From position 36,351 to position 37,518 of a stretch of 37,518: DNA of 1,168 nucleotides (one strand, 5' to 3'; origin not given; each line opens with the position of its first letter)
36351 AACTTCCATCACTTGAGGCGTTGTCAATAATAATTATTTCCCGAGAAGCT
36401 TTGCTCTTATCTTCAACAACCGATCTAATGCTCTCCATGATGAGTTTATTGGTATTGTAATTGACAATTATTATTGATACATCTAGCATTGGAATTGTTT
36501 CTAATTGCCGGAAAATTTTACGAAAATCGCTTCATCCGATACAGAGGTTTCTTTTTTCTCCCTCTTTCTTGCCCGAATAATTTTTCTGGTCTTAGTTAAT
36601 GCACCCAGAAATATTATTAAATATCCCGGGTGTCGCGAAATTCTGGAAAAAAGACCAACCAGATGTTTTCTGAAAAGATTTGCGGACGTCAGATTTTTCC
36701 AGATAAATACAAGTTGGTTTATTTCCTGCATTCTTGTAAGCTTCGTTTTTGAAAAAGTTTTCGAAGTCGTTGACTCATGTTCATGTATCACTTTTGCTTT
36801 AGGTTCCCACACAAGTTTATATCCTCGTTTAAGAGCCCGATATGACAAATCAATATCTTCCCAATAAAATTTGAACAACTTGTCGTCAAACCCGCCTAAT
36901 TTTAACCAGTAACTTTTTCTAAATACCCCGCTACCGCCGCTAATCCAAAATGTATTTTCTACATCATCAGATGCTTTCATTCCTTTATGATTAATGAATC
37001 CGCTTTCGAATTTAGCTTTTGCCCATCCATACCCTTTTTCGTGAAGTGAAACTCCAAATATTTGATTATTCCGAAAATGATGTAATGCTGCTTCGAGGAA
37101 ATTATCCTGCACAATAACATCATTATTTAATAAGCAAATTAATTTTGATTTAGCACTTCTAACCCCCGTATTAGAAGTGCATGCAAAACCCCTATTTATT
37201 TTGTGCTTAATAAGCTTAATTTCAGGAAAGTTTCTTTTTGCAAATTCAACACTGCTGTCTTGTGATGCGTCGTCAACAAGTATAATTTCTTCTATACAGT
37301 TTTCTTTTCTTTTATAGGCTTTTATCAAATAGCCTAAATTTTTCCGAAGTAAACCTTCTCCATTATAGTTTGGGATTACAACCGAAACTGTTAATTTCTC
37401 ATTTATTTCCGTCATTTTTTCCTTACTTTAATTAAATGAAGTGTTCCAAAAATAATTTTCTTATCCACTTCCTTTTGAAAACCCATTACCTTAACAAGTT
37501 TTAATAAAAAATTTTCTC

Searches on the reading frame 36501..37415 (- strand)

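Call 57: search_protein_families(library=pfam, proteins=[window:36501-37415:-], max_evalue=0.001)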
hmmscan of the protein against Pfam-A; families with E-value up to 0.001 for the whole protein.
window:36501-37415:- (304 aa): 5 families
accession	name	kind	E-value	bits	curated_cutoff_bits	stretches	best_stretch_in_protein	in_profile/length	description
PF00535.33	Glycos_transf_2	-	7.6e-20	71.9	23.3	1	11-169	1-164/168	Glycosyl transferase family 2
PF13641.12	Glyco_tranf_2_3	-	7.6e-14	52.7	27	1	10-222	3-222/230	Glycosyltransferase like family 2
PF13632.12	Glyco_trans_2_3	-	2.3e-08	34.5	27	1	93-241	2-151/198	Glycosyl transferase family group 2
PF10111.15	Glyco_tranf_2_2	-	4.9e-06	26.7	27.3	0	136-207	141-211/276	Glycosyltransferase like family 2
PF13506.12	Glyco_transf_21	-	0.00092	19.2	21.7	0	82-215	23-158/174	Glycosyl transferase family 21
